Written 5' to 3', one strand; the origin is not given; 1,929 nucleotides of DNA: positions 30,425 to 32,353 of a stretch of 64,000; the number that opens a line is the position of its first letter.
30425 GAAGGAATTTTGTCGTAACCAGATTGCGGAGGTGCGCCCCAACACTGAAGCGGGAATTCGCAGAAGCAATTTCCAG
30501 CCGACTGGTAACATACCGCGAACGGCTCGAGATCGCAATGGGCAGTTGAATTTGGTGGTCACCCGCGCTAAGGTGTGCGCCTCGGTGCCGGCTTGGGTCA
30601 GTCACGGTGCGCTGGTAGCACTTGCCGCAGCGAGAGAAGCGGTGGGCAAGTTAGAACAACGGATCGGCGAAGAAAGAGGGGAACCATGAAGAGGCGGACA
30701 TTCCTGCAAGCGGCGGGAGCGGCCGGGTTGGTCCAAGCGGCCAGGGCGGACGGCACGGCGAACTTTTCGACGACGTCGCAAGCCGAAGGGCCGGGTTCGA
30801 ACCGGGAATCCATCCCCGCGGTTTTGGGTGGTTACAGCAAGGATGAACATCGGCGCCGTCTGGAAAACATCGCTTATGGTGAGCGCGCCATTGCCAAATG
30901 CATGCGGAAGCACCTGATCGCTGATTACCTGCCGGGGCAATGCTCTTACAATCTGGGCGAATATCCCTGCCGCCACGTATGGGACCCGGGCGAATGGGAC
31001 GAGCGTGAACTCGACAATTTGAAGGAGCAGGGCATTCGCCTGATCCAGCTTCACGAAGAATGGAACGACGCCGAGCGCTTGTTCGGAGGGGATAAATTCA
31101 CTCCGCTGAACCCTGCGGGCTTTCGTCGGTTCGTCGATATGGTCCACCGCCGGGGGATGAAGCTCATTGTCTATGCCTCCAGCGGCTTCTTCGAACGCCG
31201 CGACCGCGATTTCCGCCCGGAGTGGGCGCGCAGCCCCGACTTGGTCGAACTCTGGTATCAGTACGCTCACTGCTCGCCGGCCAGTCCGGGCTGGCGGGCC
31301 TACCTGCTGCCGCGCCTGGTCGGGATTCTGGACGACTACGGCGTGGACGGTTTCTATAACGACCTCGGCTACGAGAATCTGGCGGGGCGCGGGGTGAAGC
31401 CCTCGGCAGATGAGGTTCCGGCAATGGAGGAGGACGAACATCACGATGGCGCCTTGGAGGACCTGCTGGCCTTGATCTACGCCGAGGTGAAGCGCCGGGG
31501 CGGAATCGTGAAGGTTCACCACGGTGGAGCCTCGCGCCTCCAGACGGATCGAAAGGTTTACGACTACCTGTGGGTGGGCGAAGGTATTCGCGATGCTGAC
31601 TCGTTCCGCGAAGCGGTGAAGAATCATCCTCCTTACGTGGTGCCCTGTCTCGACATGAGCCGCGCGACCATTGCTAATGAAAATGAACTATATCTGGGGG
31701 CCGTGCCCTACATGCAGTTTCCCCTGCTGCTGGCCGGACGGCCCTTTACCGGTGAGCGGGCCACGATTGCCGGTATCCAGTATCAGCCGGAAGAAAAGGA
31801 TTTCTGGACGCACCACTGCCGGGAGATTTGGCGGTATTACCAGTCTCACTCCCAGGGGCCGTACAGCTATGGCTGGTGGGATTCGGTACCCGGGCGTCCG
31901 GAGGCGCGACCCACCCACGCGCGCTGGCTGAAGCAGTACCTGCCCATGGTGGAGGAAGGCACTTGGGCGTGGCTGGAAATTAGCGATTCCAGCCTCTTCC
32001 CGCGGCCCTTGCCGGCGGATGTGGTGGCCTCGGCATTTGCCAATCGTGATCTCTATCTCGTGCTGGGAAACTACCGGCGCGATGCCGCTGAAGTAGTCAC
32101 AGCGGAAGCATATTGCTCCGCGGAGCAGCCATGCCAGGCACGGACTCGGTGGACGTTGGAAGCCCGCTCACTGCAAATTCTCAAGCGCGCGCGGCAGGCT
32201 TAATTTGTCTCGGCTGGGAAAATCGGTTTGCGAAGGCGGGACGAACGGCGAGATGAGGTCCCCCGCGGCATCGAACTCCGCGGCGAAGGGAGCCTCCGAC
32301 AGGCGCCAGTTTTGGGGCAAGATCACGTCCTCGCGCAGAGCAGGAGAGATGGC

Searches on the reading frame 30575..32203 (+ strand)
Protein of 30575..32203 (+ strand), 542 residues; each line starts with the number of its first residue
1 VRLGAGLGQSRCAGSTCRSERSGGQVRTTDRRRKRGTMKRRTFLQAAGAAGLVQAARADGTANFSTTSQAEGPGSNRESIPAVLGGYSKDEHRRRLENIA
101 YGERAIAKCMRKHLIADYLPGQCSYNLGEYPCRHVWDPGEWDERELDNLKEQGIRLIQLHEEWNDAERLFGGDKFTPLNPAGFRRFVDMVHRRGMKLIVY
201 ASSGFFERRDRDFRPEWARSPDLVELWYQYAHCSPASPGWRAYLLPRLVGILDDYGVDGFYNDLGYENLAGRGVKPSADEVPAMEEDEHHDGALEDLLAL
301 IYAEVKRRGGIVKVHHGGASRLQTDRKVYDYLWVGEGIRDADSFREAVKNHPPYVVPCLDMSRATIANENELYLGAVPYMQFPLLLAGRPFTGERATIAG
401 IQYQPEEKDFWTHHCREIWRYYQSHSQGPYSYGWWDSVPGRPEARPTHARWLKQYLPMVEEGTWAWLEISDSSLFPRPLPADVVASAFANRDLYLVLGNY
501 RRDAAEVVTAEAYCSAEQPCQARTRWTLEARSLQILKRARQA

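Call 3: search_protein_families(library=pfam, proteins=[window:30575-32203:+], max_evalue=0.01)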
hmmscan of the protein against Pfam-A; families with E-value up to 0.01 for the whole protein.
window:30575-32203:+ (542 aa): 0 families

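Call 42: search_solved_structures(query=window:30575-32203:+, max_evalue=1)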
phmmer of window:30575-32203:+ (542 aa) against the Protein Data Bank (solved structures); distinct sequences matched with E-value up to 1: 1.
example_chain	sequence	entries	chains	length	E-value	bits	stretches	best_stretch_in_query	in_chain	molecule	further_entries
7kdv_A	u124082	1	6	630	0.69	11.5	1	141-253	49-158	Beta-galactosidase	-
